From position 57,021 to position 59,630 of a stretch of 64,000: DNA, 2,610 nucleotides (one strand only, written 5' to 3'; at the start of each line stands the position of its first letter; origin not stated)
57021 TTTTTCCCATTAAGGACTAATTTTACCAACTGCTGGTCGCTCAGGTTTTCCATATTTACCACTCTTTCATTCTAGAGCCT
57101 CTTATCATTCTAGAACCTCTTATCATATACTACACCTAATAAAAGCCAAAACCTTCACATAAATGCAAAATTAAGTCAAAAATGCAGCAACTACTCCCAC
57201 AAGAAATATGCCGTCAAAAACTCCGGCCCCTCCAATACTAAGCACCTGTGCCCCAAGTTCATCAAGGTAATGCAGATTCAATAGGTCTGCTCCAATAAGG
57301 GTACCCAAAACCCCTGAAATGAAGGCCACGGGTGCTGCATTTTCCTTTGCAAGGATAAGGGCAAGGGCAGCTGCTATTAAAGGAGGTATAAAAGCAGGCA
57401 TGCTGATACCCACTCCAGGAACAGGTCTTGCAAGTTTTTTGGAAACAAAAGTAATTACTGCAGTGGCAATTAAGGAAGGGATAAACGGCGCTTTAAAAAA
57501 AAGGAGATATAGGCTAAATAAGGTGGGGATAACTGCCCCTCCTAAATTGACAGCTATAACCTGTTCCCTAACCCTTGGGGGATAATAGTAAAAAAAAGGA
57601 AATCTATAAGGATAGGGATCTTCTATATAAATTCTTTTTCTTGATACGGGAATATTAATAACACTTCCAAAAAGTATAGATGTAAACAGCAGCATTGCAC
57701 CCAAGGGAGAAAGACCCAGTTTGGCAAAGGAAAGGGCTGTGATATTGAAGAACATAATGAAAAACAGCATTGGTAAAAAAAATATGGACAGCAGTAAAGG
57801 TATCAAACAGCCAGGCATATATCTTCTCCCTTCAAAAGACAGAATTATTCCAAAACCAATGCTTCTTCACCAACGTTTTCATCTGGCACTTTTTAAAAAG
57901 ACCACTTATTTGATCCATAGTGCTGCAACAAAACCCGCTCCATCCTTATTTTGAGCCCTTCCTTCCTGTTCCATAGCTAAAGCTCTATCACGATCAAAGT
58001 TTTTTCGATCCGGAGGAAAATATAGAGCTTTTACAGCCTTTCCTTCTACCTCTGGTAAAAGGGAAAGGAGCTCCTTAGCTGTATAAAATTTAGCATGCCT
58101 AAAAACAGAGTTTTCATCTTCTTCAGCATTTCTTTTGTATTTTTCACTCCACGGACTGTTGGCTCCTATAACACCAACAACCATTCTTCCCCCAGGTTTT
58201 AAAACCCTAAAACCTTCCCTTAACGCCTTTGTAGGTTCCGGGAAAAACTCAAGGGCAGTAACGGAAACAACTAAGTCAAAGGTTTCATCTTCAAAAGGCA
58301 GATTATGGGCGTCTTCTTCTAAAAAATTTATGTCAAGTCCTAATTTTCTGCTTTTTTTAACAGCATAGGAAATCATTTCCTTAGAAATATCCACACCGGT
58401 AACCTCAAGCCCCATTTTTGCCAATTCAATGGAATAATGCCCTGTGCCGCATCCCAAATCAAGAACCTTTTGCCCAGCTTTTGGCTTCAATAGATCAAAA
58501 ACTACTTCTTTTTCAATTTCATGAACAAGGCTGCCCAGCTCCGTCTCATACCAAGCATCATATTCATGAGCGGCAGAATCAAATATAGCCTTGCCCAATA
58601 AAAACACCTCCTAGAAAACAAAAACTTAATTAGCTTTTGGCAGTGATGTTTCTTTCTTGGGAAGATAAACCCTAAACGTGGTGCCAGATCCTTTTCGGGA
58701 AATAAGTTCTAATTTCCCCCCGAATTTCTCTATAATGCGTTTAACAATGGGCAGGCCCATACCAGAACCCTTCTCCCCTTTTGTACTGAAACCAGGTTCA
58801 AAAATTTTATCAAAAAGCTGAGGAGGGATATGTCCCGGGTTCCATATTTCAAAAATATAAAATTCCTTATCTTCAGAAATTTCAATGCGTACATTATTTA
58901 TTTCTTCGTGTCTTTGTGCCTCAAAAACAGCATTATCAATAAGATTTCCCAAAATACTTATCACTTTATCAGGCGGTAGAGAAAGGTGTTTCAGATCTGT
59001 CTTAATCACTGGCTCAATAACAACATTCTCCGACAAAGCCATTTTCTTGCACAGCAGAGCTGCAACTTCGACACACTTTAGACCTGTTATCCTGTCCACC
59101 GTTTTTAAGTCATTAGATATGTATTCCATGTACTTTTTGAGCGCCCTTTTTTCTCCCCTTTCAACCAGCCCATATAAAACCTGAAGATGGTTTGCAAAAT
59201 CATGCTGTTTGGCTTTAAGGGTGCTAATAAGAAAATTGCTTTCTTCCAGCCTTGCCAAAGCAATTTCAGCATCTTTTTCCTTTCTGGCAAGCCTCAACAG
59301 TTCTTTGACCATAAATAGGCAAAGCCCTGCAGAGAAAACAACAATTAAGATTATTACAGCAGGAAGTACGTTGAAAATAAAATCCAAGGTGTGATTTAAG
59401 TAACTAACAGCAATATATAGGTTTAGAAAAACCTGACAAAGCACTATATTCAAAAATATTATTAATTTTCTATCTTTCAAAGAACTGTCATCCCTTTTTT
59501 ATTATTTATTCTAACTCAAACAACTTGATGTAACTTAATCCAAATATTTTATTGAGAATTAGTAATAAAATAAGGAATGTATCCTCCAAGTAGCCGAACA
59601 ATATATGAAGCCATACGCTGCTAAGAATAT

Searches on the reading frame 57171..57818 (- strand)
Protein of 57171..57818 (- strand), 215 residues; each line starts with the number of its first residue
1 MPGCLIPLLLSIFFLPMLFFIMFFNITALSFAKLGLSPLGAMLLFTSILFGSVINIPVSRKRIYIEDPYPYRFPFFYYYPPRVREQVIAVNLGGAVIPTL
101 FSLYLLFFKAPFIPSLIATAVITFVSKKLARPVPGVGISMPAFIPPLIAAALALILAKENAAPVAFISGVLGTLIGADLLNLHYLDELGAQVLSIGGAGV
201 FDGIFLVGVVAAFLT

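Call 3: search_protein_families(library=pfam, proteins=[window:57171-57818:-])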
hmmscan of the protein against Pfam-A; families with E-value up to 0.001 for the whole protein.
window:57171-57818:- (215 aa): 1 family
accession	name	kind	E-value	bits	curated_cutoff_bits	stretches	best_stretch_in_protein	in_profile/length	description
PF07758.16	DUF1614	-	2.4e-56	190.8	23.9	1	49-214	1-171/171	Protein of unknown function (DUF1614)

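Call 4: search_protein_families(library=ncbifam, proteins=[window:57171-57818:-])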
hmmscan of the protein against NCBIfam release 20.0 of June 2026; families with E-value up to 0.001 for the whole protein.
window:57171-57818:- (215 aa): 0 families

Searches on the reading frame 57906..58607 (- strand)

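Call 3: search_protein_families(library=pfam, proteins=[window:57906-58607:-])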
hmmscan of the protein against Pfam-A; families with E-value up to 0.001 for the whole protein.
window:57906-58607:- (233 aa): 20 families
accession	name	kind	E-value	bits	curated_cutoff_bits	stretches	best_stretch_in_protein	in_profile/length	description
PF08241.18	Methyltransf_11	-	2.6e-31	108.5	21.2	1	49-144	1-95/95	Methyltransferase domain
PF13847.12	Methyltransf_31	-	5.4e-30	104.4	27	1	43-163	2-128/145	Methyltransferase domain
PF13649.12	Methyltransf_25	-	8.3e-30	103.8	27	1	48-140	1-97/97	Methyltransferase domain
PF01209.24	Ubie_methyltran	-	9.4e-26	91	20.1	1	6-144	10-151/233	ubiE/COQ5 methyltransferase family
PF13489.12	Methyltransf_23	-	2.8e-22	79.6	27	1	37-184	15-154/164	Methyltransferase domain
PF08242.18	Methyltransf_12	-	3.1e-19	70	30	1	49-141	1-97/98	Methyltransferase domain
PF02353.26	CMAS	-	6.3e-10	39.2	27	1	34-156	52-176/273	Mycolic acid cyclopropane synthetase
PF05175.20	MTS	-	2.4e-08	34.2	23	1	37-115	24-104/170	Methyltransferase small domain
PF07021.18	MetW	-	2.6e-08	34.2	21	1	43-136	12-102/193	Methionine biosynthesis protein MetW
PF03848.20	TehB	-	8e-08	32.4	20.4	1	41-122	27-108/193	Tellurite resistance protein TehB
PF01135.25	PCMT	-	5.1e-07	30.1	20.3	1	36-162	65-190/210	Protein-L-isoaspartate(D-aspartate) O-methyltransferase (PCMT)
PF01728.25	FtsJ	-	3.8e-06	27.4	24.1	1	37-115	16-97/181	FtsJ-like methyltransferase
PF13679.12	Methyltransf_32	-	1.7e-05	25.3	27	1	30-113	15-102/143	Methyltransferase domain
PF05219.18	DREV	-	3.7e-05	23.4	26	1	44-160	94-202/265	DREV methyltransferase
PF05148.21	Methyltransf_8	-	4.1e-05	24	27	1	35-148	63-160/219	Hypothetical methyltransferase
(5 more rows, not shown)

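Call 4: search_protein_families(library=ncbifam, proteins=[window:57906-58607:-])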
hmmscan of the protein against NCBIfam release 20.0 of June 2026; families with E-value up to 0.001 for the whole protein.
window:57906-58607:- (233 aa): 84 families (the best 25 are shown)
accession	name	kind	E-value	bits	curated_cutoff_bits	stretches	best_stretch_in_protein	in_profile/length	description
TIGR01934.1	MenG_MenH_UbiE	subfamily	6.2e-29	100.9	158.35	1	7-144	3-141/223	ubiquinone/menaquinone biosynthesis methyltransferase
NF001244.0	PRK00216.1-5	equivalog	3e-26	92.2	216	1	7-144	12-153/236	bifunctional demethylmenaquinone methyltransferase/2-methoxy-6-polyprenyl-1,4-benzoquinol methylase UbiE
NF043040.1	corrin_prot_MT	hypoth_equivalog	4.6e-24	85.1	180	1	8-144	7-147/216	corrinoid protein-associated methyltransferase CpaM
NF041537.1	ArsM_AhpD_UU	exception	8.2e-23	80.7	510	1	42-145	74-181/345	arsenite methyltransferase/AhpD domain selenoprotein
NF045667.1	MTase_DVU1556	equivalog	1.4e-22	80.3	155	1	37-161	15-136/213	DVU_1556 family methyltransferase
NF001241.0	PRK00216.1-2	equivalog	1.8e-21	76.8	327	1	7-147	15-150/231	demethylmenaquinone methyltransferase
TIGR02072.1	BioC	equivalog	3.3e-21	76.2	184.95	1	40-151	27-139/244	malonyl-ACP O-methyltransferase BioC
NF041536.1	ArsM_DUF2284_UU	exception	3.4e-21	75.1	575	1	37-144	69-180/459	arsenite methyltransferase/DUF2284 domain selenoprotein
NF008823.0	PRK11873.1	subfamily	1.1e-20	74.3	263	1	43-162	76-199/272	arsenite methyltransferase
NF001243.0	PRK00216.1-4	equivalog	2.9e-20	72.6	235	1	8-144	12-151/237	demethylmenaquinone methyltransferase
NF001242.0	PRK00216.1-3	equivalog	1.5e-19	70.4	351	1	6-144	31-175/258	bifunctional demethylmenaquinone methyltransferase/2-methoxy-6-polyprenyl-1,4-benzoquinol methylase UbiE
TIGR01983.1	UbiG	equivalog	1.6e-19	70.2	102.95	1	41-147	46-154/228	bifunctional 2-polyprenyl-6-hydroxyphenol methylase/3-demethylubiquinol 3-O-methyltransferase UbiG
NF047649.1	MTase_UXPK_star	exception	2.1e-19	69.7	460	1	39-145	72-182/283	methyltransferase/UXPK-star double selenoprotein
NF001240.0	PRK00216.1-1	equivalog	2.9e-19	69.1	378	1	8-144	28-168/251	bifunctional demethylmenaquinone methyltransferase/2-methoxy-6-polyprenyl-1,4-benzoquinol methylase UbiE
TIGR02752.1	MenG_heptapren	equivalog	5.7e-19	68.5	419.85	1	8-144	10-149/231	demethylmenaquinone methyltransferase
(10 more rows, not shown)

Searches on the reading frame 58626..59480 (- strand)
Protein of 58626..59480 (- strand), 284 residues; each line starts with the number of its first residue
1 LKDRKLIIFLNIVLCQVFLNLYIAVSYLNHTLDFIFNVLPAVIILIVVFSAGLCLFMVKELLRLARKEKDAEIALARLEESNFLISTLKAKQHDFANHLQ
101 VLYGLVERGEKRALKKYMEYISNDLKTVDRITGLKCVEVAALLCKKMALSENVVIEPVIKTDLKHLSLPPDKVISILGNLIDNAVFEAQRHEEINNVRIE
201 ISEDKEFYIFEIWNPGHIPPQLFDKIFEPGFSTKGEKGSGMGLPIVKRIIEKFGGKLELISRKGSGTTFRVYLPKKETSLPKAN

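Call 3: search_protein_families(library=pfam, proteins=[window:58626-59480:-])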
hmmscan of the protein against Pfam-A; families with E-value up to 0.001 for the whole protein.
window:58626-59480:- (284 aa): 4 families
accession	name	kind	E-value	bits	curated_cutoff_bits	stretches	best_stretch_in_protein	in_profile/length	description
PF02518.31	HATPase_c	-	1.9e-20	73.8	26.4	1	171-276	4-110/111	Histidine kinase-, DNA gyrase B-, and HSP90-like ATPase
PF14689.11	SPOB_a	-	4.5e-11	42.7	28.1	1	80-131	8-59/62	Sensor_kinase_SpoOB-type, alpha-helical domain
PF14501.12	HATPase_c_5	-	3e-10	40.4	22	1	173-262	6-91/102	GHKL domain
PF13581.12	HATPase_c_2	-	0.00028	21.4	27.4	1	180-270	39-124/127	Histidine kinase-like ATPase domain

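Call 4: search_protein_families(library=ncbifam, proteins=[window:58626-59480:-])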
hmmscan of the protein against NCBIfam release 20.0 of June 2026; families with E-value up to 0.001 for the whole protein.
window:58626-59480:- (284 aa): 72 families (the best 25 are shown)
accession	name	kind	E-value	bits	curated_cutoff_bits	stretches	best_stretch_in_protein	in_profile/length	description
NF008298.1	PRK11086.1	subfamily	3.2e-27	95.1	520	1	77-277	322-527/529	DcuS/MalK family sensor histidine kinase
NF008468.0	PRK11360.1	equivalog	6.4e-23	80.9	646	1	137-278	471-611/616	two-component system sensor histidine kinase AtoS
NF007688.0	PRK10364.1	equivalog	1.8e-18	66.6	479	1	143-277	322-453/460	two-component system sensor histidine kinase ZraS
NF038334.1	malate_HK_MalK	exception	1.1e-16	60.6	800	1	83-276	328-526/533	malate sensor histidine kinase MalK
NF011627.0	PRK15053.1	equivalog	2.8e-16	59.2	656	1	72-277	326-541/552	sensor histidine kinase DpiB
TIGR02916.1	PEP_his_kin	equivalog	4e-14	52.1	300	1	115-274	525-679/679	XrtA/PEP-CTERM system histidine kinase PrsK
NF046020.1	HisKinCckABruc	equivalog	5.2e-14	51.1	1000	1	193-278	623-710/868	cell cycle histidine kinase CckA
NF052574.1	HisKinEspCMyxo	equivalog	9.1e-14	50.6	1200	1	176-278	534-640/785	serine histidine kinase EspC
NF010411.0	PRK13837.1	equivalog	7.3e-13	47.4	647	1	218-278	619-678/828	two-component system VirA-like sensor kinase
NF053867.1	SprKinKinDBac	equivalog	8.1e-13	47.6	775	1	171-277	396-499/500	sporulation kinase KinD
NF046026.1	HisKinCckACaul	equivalog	8.9e-13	47.2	1000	1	215-278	472-535/678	cell cycle histidine kinase CckA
NF046044.1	PnpS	equivalog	1.1e-12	47.7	400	1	141-274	255-390/390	two-component system histidine kinase PnpS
NF007004.0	PRK09467.1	equivalog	1.1e-12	47.5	415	1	116-276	281-437/440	two-component system sensor histidine kinase EnvZ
NF010076.0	PRK13557.1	subfamily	1.9e-12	46.4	631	1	215-279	332-398/540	histidine kinase famiy protein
TIGR02966.1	phoR_proteo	equivalog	4.1e-12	45.8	334.2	1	154-272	212-332/333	phosphate regulon sensor histidine kinase PhoR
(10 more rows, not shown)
